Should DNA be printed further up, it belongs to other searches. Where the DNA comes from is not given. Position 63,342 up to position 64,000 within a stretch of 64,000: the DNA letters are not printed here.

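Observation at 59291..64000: Translationally coupled ECF sigma - Ser/Thr kinase(TPR) - unknown exported protein operon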

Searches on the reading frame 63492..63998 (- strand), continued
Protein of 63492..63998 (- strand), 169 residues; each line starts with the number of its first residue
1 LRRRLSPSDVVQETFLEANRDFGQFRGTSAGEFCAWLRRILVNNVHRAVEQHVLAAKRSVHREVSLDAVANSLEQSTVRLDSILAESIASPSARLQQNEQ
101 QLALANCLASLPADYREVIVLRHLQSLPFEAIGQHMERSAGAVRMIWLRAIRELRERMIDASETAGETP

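Call 68: search_solved_structures(query=P0003, max_evalue=0.001, show_alignments=4)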
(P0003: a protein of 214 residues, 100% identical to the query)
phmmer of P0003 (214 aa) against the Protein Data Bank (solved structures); distinct sequences matched with E-value up to 0.001: 15.
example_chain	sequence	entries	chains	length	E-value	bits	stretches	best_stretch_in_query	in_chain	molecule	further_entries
6in7_B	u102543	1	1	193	5.7e-12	48.9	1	7-196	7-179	RNA polymerase sigma-H factor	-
8z6g_B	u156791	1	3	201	6e-12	48.8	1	7-198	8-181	RNA polymerase sigma factor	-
1or7_A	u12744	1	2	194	1.4e-11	47.7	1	9-196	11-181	RNA polymerase sigma-E factor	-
6jbq_F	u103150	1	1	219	1.9e-11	47.1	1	9-196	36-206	ECF RNA polymerase sigma-E factor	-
6dxo_A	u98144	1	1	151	1.5e-06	31.2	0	11-90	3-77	RNA polymerase ECF-subfamily sigma factor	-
5zx2_F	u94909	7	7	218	5.6e-06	29.3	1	47-209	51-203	ECF RNA polymerase sigma factor SigH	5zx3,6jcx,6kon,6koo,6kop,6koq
5wuq_A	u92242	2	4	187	1.6e-05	27.9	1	12-204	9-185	ECF RNA polymerase sigma factor SigW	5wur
7qh5_A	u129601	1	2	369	2.1e-05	27.5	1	17-205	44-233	RNA polymerase sigma factor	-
2map_A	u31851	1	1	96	5.5e-05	26.1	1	9-91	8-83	RNA polymerase sigma factor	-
2mao_A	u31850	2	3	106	6.4e-05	25.9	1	9-91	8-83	RNA polymerase sigma factor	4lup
6jcy_F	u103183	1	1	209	0.00011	25.1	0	47-209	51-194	ECF RNA polymerase sigma factor SigH,ECF RNA polymerase sigma factor SigE,ECF RNA polymera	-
9m9d_F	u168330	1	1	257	0.00024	24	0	52-203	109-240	ECF RNA polymerase sigma factor SigE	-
9m9e_F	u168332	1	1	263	0.00026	23.9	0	52-203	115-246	ECF RNA polymerase sigma factor SigE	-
9m98_F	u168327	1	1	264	0.00026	23.9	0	52-203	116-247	ECF RNA polymerase sigma factor SigE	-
9isn_F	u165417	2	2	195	0.00085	22.2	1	134-200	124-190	ECF sigma factor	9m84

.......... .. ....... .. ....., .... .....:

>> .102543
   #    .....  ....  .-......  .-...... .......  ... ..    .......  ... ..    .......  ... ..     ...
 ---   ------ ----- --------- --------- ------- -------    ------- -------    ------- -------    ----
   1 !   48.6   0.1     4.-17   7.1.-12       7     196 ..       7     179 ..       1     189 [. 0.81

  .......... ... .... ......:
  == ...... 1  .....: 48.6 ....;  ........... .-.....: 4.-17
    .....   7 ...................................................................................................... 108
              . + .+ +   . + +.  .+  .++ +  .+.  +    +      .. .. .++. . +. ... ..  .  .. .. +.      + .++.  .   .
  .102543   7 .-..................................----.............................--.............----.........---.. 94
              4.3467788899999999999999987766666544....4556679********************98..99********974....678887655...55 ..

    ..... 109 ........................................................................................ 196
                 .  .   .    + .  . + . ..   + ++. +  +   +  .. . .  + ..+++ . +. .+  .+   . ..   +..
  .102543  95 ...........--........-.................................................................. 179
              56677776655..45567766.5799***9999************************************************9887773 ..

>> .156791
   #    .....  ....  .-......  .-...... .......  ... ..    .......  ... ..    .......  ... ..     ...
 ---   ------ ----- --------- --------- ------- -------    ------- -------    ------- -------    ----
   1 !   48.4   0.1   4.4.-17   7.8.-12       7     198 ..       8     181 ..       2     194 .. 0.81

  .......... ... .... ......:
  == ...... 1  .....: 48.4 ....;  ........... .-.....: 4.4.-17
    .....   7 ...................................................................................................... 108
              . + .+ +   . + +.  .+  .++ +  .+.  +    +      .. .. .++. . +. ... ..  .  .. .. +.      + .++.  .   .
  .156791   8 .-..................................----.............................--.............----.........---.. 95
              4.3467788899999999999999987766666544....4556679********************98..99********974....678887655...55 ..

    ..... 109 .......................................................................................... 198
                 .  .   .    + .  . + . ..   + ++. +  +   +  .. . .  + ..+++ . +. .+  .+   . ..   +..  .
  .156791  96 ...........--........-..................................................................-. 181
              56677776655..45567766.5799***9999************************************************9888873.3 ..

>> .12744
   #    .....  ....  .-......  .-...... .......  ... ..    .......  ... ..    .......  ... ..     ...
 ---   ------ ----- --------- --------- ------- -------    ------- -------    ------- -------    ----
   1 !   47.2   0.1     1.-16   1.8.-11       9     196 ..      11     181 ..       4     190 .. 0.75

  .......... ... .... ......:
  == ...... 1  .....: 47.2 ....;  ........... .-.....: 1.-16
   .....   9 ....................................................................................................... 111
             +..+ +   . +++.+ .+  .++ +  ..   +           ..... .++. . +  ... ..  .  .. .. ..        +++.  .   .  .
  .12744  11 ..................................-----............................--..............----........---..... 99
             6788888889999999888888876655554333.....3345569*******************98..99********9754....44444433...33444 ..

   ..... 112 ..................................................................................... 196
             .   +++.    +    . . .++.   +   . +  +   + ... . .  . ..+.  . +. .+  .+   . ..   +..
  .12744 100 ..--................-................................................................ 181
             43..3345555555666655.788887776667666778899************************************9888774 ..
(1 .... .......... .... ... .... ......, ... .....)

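Call 74: search_protein_families(library=padloc, proteins=[P0003], max_evalue=0.001)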
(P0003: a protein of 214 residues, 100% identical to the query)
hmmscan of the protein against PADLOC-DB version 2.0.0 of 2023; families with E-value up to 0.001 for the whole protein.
P0003 (214 aa): 0 families

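Call 78: search_protein_families(library=pfam, proteins=[L067:8524-9687:-, L054:5514-7637:-, L063:8286-9497:-], max_evalue=0.001)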
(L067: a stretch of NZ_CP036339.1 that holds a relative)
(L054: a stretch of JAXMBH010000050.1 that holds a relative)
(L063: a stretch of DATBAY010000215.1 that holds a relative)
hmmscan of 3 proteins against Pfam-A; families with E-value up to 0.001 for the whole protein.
L067:8524-9687:- (388 aa): 0 families

L054:5514-7637:- (708 aa): 4 families
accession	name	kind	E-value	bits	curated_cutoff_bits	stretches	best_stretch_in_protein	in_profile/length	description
PF03098.20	An_peroxidase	-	4.8e-164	547.2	25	1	63-550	2-530/530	Animal haem peroxidase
PF17210.9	SdrD_B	-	5e-18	65.8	29.7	1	554-627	1-73/112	SdrD B-like domain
PF13620.12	CarboxypepD_reg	-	1.6e-07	32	32.3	1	571-628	8-64/82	Carboxypeptidase regulatory-like domain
PF11974.14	bMG3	-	0.00054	20.3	34.9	0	575-608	26-59/103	Bacterial alpha-2-macroglobulin MG3 domain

L063:8286-9497:- (404 aa): 0 families
